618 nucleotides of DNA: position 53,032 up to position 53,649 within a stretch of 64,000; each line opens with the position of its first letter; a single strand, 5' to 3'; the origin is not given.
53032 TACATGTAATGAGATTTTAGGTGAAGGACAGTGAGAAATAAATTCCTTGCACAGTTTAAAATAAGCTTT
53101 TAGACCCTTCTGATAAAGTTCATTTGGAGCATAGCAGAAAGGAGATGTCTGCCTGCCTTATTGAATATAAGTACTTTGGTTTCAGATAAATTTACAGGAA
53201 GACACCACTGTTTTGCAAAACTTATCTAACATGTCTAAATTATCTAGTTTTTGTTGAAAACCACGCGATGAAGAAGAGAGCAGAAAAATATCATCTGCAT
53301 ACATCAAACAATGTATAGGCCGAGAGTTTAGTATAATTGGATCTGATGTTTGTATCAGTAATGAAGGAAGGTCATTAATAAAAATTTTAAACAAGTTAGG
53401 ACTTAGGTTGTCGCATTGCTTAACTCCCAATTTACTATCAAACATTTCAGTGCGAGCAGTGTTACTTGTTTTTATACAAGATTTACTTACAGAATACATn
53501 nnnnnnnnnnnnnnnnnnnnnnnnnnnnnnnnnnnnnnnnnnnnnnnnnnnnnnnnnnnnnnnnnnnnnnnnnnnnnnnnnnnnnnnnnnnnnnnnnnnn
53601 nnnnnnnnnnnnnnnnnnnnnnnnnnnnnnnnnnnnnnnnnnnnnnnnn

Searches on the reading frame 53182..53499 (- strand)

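Call 35: search_protein_families(library=pfam, proteins=[window:53182-53499:-], max_evalue=0.001)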
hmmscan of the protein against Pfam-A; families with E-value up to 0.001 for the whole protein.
window:53182-53499:- (105 aa): 1 family
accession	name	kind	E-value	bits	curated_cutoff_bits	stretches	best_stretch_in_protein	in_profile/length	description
PF00078.32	RVT_1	-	2.9e-08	34.1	29.6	1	6-88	103-173/205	Reverse transcriptase (RNA-dependent DNA polymerase)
